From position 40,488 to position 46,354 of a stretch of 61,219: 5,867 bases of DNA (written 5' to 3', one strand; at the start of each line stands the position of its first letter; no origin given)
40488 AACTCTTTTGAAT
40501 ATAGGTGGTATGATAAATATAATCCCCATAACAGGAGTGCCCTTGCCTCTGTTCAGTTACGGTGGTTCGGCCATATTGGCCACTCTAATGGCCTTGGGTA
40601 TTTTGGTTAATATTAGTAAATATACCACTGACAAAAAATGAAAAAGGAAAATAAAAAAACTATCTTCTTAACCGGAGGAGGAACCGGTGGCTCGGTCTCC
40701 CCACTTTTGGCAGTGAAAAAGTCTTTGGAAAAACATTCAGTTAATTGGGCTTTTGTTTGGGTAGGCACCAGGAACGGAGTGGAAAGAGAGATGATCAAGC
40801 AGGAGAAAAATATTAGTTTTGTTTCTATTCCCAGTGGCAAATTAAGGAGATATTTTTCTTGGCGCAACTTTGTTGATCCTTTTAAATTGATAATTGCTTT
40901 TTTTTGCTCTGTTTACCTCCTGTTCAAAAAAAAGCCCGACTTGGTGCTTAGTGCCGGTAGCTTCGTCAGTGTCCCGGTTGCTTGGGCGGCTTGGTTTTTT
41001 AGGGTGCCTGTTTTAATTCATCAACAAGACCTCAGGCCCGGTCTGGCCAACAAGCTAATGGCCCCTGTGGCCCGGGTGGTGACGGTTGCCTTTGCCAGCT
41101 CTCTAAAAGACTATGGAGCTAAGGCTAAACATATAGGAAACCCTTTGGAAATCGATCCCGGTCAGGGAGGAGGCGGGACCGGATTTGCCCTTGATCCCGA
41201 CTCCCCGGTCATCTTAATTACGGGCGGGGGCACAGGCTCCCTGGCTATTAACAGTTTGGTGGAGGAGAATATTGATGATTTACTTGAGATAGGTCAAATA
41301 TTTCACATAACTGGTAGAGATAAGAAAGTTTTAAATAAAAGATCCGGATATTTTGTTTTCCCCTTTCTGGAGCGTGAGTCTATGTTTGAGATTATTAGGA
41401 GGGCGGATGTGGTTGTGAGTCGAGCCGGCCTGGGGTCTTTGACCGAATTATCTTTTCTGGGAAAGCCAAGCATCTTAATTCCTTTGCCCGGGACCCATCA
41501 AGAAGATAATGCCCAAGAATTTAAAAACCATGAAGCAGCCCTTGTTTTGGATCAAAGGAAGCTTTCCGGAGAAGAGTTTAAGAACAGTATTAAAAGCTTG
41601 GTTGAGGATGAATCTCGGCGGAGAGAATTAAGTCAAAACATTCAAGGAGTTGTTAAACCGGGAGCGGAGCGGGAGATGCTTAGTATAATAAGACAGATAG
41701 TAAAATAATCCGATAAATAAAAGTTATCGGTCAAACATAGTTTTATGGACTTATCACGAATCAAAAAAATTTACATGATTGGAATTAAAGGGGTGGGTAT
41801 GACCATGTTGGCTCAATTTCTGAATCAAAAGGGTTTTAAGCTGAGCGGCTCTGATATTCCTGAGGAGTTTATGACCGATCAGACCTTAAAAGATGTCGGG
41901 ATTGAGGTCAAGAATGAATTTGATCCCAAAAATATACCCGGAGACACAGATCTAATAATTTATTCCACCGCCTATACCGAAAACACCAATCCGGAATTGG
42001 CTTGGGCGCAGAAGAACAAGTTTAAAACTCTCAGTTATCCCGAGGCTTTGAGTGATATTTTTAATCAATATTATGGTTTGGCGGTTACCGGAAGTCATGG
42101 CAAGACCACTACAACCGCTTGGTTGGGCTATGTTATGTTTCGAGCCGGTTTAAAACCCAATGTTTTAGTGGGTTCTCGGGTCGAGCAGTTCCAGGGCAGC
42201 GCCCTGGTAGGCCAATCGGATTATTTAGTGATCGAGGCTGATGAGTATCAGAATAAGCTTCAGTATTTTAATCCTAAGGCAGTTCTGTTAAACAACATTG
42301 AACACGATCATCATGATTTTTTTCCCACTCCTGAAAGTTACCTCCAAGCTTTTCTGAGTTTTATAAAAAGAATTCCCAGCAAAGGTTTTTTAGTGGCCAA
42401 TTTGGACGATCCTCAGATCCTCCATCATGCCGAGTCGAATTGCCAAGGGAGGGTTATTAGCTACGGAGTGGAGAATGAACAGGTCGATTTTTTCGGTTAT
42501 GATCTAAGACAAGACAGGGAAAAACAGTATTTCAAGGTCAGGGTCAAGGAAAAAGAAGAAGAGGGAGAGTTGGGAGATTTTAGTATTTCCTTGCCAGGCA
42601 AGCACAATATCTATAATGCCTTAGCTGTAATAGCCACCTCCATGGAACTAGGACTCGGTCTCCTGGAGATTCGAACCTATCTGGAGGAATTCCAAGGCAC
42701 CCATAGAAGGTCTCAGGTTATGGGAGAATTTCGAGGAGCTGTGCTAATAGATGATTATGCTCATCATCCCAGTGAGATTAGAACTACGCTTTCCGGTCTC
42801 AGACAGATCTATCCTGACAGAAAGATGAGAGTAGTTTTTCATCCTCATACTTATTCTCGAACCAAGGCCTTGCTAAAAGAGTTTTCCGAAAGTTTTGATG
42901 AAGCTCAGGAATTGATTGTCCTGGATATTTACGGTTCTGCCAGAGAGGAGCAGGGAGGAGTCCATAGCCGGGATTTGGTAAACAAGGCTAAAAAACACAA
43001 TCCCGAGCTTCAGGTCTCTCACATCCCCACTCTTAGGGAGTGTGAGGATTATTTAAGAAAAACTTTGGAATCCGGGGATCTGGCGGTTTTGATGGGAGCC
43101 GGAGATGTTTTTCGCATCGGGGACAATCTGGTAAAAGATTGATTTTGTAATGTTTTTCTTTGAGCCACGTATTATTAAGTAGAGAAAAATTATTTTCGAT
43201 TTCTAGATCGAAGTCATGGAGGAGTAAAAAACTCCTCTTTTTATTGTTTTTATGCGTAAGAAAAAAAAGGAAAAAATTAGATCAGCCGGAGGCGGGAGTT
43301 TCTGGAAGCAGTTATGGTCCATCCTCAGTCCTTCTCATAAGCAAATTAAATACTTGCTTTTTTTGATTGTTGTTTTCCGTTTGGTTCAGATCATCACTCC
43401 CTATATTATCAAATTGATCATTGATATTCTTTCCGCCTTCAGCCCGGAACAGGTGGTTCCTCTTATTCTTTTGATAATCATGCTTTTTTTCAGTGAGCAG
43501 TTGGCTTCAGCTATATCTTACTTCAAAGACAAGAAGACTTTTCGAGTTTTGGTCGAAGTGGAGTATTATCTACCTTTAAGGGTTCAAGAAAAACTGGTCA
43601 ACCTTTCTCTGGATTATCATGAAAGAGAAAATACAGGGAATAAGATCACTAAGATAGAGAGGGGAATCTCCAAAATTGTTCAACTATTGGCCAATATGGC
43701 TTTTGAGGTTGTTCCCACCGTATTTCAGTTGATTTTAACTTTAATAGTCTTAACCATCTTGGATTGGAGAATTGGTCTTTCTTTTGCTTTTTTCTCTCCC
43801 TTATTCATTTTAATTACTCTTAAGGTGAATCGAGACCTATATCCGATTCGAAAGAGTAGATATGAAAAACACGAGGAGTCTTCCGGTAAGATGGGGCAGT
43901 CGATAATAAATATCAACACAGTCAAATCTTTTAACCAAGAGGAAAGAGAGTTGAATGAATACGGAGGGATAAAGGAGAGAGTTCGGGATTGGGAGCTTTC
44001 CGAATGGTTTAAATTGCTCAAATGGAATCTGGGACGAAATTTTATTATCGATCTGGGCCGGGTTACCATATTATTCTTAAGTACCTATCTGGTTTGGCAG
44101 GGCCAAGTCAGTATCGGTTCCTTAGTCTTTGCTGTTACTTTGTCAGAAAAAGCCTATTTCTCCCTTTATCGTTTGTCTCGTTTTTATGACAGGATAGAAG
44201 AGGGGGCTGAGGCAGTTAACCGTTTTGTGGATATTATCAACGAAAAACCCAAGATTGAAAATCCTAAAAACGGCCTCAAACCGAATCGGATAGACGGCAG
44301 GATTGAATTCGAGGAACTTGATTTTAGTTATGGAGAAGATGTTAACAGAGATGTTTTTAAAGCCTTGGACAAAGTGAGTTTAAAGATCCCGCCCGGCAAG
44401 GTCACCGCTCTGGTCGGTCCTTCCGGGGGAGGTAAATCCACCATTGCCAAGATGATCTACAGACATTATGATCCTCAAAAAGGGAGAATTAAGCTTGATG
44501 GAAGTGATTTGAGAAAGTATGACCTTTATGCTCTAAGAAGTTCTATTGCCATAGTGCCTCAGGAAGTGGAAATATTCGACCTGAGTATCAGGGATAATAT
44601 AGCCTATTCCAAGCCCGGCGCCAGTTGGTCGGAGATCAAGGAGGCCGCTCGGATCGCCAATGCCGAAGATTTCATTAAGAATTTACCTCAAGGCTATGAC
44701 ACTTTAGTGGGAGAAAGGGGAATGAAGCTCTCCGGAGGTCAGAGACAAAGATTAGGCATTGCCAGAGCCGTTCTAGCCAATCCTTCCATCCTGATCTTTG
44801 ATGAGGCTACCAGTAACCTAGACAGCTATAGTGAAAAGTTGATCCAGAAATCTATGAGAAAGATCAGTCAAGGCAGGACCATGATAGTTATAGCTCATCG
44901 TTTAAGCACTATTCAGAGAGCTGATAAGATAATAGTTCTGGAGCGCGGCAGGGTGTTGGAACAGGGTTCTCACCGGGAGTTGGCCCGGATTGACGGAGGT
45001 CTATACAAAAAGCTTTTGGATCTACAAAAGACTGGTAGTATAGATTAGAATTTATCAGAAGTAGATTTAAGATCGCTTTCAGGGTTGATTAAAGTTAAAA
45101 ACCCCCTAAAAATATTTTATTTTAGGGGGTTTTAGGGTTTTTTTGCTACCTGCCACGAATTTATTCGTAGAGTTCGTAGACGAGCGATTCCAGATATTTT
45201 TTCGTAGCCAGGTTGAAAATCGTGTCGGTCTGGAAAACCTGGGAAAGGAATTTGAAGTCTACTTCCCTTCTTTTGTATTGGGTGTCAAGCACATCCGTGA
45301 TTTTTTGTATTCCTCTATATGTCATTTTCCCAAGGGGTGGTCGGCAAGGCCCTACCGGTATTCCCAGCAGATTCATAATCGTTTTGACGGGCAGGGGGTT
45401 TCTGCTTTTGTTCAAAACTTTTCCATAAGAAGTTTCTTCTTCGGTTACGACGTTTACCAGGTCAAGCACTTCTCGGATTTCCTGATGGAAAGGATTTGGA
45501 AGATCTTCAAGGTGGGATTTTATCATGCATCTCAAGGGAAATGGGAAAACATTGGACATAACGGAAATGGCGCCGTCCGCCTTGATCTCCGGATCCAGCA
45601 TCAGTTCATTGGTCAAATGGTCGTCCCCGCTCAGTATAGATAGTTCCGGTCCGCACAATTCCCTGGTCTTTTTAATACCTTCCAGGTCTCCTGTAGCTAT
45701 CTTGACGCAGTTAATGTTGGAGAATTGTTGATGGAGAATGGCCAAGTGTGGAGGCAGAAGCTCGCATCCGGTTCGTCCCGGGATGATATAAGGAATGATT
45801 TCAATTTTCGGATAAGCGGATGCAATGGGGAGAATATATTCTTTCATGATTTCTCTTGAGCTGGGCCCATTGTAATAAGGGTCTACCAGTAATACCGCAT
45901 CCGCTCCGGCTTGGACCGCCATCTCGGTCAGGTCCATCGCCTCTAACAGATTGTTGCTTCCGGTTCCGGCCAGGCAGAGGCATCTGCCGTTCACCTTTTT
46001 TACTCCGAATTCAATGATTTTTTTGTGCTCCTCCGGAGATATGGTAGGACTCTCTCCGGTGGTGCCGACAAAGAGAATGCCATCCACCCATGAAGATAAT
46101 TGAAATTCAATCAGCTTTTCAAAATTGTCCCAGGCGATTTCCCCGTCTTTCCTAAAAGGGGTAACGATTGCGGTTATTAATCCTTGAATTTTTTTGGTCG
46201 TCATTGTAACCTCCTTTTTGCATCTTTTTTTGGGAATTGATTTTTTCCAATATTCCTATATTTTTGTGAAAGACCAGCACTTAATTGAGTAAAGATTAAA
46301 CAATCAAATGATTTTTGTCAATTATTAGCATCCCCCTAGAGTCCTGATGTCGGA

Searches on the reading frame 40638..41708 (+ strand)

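Call 6: search_protein_families(library=pfam, proteins=[window:40638-41708:+], max_evalue=0.001)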
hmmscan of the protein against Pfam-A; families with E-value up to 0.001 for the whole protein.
window:40638-41708:+ (356 aa): 4 families
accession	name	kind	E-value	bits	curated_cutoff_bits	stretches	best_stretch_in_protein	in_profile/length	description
PF03033.26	Glyco_transf_28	-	2.3e-30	105.9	26.2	1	9-148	1-137/139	Glycosyltransferase family 28 N-terminal domain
PF04101.22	Glyco_tran_28_C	-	1.2e-29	103.9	22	1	191-334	1-153/166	Glycosyltransferase family 28 C-terminal domain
PF00201.24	UDPGT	-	9.8e-05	21.8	19.5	1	260-328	345-412/499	UDP-glucoronosyl and UDP-glucosyl transferase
PF08660.17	Alg14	-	0.00091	19.7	27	0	71-127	65-121/171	Oligosaccharide biosynthesis protein Alg14 like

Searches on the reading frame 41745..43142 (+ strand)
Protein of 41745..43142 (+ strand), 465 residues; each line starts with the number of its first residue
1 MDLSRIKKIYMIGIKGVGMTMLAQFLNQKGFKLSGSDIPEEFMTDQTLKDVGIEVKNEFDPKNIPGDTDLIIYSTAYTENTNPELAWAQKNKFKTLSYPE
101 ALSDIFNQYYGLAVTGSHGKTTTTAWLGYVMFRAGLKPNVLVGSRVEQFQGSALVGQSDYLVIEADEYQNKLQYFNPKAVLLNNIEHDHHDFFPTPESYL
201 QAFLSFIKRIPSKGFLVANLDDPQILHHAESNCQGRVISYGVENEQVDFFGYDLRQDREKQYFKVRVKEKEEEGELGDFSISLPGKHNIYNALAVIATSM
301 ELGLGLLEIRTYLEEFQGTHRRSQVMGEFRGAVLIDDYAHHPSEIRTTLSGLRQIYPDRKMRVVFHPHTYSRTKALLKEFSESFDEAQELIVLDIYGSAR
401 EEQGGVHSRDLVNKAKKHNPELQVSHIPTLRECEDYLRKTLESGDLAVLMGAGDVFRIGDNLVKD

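Call 6: search_protein_families(library=pfam, proteins=[window:41745-43142:+], max_evalue=0.001)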
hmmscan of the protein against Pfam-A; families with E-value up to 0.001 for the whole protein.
window:41745-43142:+ (465 aa): 3 families
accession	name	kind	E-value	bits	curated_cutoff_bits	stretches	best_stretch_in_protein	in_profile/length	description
PF08245.18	Mur_ligase_M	-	4e-32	112.2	24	1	114-298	1-199/200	Mur ligase middle domain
PF02875.26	Mur_ligase_C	-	2.7e-19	70.7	28.4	1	321-453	1-127/127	Mur ligase, glutamate ligase domain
PF01225.30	Mur_ligase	-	2.4e-18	66.7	21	1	8-110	1-95/95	Mur ligase family, catalytic domain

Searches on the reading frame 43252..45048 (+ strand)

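Call 6: search_protein_families(library=pfam, proteins=[window:43252-45048:+], max_evalue=0.001)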
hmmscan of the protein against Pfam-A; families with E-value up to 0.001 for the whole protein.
window:43252-45048:+ (598 aa): 3 families
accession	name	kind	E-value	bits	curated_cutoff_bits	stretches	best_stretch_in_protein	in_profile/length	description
PF00005.33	ABC_tran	-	4.7e-34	118.4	25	1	372-521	1-137/137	ABC transporter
PF00664.28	ABC_membrane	-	3.2e-26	93.1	28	1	35-298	4-267/274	ABC transporter transmembrane region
PF02463.25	SMC_N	-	2.2e-09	37.5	40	1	409-563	107-211/220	RecF/RecN/SMC N terminal domain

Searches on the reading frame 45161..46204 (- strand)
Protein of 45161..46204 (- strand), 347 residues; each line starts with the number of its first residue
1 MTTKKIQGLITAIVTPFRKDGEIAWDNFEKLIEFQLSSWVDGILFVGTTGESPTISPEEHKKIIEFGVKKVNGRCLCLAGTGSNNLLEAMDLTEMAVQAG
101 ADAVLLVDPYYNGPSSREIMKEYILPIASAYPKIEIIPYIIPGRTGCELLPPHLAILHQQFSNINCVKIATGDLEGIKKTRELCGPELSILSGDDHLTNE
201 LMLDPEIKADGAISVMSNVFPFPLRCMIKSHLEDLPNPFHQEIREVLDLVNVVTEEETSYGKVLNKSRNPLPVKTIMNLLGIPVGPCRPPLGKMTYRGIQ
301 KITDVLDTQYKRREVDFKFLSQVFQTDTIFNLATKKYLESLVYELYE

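Call 6: search_protein_families(library=pfam, proteins=[window:45161-46204:-], max_evalue=0.001)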
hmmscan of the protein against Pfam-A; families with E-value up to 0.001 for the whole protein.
window:45161-46204:- (347 aa): 1 family
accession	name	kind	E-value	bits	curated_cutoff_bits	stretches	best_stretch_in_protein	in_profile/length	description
PF00701.28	DHDPS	-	4.2e-62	209.9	22.1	1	6-306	2-286/289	Dihydrodipicolinate synthetase family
